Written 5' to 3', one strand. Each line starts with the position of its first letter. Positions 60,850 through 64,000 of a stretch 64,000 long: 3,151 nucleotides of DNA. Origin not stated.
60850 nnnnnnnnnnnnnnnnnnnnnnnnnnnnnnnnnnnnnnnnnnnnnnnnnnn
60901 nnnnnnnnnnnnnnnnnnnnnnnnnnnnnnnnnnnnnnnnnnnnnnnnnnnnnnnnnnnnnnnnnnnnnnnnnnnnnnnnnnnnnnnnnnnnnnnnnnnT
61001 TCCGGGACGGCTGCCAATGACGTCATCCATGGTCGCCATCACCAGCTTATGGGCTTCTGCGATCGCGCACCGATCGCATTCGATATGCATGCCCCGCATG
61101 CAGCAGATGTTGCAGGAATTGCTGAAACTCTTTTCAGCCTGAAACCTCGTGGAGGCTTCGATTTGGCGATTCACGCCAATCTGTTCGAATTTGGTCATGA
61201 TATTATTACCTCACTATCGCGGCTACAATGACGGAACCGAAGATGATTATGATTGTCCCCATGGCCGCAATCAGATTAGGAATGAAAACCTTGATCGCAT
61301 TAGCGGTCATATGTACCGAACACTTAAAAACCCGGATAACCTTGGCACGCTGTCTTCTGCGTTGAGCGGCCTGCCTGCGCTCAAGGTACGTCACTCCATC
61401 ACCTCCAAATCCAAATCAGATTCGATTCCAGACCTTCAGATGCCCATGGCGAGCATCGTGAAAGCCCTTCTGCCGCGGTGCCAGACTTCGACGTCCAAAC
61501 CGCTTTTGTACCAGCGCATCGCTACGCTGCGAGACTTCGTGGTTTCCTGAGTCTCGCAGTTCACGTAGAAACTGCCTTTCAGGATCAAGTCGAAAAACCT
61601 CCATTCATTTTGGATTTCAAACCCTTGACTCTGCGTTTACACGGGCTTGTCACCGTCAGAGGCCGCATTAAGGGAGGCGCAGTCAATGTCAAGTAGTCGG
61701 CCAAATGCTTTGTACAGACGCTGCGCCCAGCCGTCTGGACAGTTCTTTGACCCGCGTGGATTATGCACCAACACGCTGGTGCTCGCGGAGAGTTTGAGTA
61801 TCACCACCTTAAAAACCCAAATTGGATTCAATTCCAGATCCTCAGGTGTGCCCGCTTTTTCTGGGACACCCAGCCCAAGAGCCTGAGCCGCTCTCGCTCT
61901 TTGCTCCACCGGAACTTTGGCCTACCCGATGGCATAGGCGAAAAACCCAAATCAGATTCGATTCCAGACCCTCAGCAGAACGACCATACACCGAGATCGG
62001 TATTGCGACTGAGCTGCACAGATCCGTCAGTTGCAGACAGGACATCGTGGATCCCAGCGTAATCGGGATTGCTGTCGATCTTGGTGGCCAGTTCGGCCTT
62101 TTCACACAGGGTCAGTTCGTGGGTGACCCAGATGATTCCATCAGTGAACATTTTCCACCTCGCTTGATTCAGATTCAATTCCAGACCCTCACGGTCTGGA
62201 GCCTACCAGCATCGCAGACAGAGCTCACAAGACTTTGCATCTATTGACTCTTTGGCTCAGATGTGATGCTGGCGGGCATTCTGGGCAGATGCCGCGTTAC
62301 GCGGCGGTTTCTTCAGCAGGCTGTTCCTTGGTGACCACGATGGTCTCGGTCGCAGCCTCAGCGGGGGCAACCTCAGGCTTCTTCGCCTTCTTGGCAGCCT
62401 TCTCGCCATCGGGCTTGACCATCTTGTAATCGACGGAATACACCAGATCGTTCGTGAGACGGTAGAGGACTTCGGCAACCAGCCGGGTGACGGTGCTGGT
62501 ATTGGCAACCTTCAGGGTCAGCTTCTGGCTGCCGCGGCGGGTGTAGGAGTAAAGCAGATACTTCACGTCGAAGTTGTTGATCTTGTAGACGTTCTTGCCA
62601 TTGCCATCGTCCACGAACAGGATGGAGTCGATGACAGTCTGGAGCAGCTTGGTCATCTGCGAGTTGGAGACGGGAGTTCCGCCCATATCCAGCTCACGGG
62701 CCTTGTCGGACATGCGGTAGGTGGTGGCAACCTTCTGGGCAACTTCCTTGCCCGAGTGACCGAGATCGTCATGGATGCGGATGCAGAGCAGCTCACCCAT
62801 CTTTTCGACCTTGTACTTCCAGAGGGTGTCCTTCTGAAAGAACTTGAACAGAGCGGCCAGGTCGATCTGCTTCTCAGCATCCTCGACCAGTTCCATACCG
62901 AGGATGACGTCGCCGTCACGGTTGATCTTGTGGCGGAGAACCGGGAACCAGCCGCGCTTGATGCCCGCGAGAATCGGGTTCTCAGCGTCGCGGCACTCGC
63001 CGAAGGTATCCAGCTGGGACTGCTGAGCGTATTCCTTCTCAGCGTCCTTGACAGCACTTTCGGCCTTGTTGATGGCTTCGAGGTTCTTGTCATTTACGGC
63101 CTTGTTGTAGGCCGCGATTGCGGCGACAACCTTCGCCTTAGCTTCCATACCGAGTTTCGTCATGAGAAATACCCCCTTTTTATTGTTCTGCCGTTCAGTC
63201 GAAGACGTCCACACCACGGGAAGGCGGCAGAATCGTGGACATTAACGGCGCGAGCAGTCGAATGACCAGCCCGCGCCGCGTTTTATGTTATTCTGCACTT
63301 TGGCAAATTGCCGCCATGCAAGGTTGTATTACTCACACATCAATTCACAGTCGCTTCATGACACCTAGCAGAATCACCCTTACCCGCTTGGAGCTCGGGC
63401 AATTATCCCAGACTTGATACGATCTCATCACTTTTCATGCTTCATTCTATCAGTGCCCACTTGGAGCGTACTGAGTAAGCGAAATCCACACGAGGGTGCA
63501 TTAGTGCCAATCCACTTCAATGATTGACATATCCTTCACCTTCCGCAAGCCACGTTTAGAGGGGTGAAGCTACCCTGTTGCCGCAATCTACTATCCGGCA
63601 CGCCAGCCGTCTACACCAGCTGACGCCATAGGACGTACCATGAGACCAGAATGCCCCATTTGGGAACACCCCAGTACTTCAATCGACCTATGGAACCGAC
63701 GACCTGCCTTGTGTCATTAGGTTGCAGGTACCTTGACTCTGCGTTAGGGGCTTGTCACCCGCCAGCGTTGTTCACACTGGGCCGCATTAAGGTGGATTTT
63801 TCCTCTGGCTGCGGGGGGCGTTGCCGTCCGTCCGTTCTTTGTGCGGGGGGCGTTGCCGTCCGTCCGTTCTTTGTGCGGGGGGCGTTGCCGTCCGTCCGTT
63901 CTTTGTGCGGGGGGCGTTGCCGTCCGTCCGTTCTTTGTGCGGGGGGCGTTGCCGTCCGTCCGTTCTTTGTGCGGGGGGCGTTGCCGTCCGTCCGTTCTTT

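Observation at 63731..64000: Perfect 32-nt tandem array at the window edge, preceded by the second copy of a ~60-nt element (X/Y)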

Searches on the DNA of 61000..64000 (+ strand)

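Call 6: search_dna_similar(query=window:61000-64000:+, collection=phages, mode=near)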
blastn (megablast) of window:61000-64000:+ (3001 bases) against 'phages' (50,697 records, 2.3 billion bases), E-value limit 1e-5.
No match.

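Call 25: search_rna_families(source=window, start=61500, end=64000, threshold=evalue, max_evalue=10, show_alignments=4)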
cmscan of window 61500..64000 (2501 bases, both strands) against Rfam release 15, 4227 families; matches with E-value up to 10: 2.
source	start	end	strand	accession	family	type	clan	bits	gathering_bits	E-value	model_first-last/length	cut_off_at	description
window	61623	61674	-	RF03160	twister-P1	Gene; ribozyme;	CL00120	50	67.2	1.4e-09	1-68/68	no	type-P1 twister ribozyme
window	63731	63793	-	RF03160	twister-P1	Gene; ribozyme;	CL00120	35.5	67.2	2.1e-05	1-68/68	no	type-P1 twister ribozyme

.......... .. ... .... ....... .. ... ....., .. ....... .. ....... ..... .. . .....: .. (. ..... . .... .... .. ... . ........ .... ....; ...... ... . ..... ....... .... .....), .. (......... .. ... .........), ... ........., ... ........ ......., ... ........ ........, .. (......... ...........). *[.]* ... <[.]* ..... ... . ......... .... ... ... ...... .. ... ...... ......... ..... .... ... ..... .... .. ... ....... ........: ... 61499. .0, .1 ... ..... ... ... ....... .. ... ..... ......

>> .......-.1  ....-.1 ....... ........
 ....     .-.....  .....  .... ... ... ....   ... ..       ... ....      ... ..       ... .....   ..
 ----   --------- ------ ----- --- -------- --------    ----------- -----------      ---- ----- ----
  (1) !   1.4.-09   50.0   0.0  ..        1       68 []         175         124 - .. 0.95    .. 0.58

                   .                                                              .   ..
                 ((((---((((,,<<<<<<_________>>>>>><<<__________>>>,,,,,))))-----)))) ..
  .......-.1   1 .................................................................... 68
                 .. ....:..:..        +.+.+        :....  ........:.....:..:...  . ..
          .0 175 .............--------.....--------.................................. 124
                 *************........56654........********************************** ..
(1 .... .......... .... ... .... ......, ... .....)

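Call 35: search_rna_families(sources=[L001, L002], threshold=evalue, max_evalue=0.1)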
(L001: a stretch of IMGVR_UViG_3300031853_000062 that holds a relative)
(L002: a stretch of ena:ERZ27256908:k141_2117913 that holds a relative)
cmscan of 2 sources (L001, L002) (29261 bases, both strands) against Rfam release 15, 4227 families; matches with E-value up to 0.1: 6.
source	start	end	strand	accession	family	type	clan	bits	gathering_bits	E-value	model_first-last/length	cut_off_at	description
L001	5218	5529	-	RF00028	Intron_gpI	Intron;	-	74.5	50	2.1e-17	1-253/253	no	Group I catalytic intron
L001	3941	4267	-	RF00028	Intron_gpI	Intron;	-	73.2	50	5.3e-17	1-253/253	no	Group I catalytic intron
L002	6772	6823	+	RF03160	twister-P1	Gene; ribozyme;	CL00120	50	67.2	1.7e-08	1-68/68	no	type-P1 twister ribozyme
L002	10192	10267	+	RF02682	HDV-F-prausnitzii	Gene; ribozyme;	-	43.3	44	5e-05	1-74/74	no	HDV ribozyme from F. prausnitzii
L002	10060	10123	+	RF02682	HDV-F-prausnitzii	Gene; ribozyme;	-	39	44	0.00049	1-74/74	no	HDV ribozyme from F. prausnitzii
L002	4653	4715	+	RF03160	twister-P1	Gene; ribozyme;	CL00120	35.5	67.2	0.00025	1-68/68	no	type-P1 twister ribozyme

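Call 43: search_rna_families(sources=[L009, L010, L012, L013], threshold=evalue, max_evalue=0.1)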
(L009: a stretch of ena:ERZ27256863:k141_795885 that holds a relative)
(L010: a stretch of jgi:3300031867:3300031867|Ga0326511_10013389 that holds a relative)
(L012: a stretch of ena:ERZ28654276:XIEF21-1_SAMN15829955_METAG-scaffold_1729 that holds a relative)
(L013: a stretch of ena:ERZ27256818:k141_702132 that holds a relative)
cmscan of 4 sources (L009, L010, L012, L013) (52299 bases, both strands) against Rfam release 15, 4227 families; matches with E-value up to 0.1: 10.
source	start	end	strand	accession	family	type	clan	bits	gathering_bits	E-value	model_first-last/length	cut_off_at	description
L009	8211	8281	+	RF00005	tRNA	Gene; tRNA;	CL00001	61.9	29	4.3e-11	1-71/71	no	tRNA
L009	1175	1240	+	RF03160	twister-P1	Gene; ribozyme;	CL00120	59.4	67.2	6.2e-11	1-68/68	no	type-P1 twister ribozyme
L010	441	506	+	RF03160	twister-P1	Gene; ribozyme;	CL00120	59.4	67.2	6.2e-11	1-68/68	no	type-P1 twister ribozyme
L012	9360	9428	+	RF03160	twister-P1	Gene; ribozyme;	CL00120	48.8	67.2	6.6e-08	1-68/68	no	type-P1 twister ribozyme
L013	690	758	+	RF03160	twister-P1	Gene; ribozyme;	CL00120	48.8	67.2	6.6e-08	1-68/68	no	type-P1 twister ribozyme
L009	974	1026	+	RF03160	twister-P1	Gene; ribozyme;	CL00120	46.5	67.2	3e-07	1-68/68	no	type-P1 twister ribozyme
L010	240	292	+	RF03160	twister-P1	Gene; ribozyme;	CL00120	46.5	67.2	3e-07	1-68/68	no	type-P1 twister ribozyme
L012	13650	13717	+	RF02682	HDV-F-prausnitzii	Gene; ribozyme;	-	45.9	44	2.3e-05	1-74/74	no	HDV ribozyme from F. prausnitzii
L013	4980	5047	+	RF02682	HDV-F-prausnitzii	Gene; ribozyme;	-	45.9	44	2.3e-05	1-74/74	no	HDV ribozyme from F. prausnitzii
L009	8346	8419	+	RF02682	HDV-F-prausnitzii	Gene; ribozyme;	-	38.2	44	0.0014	1-74/74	no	HDV ribozyme from F. prausnitzii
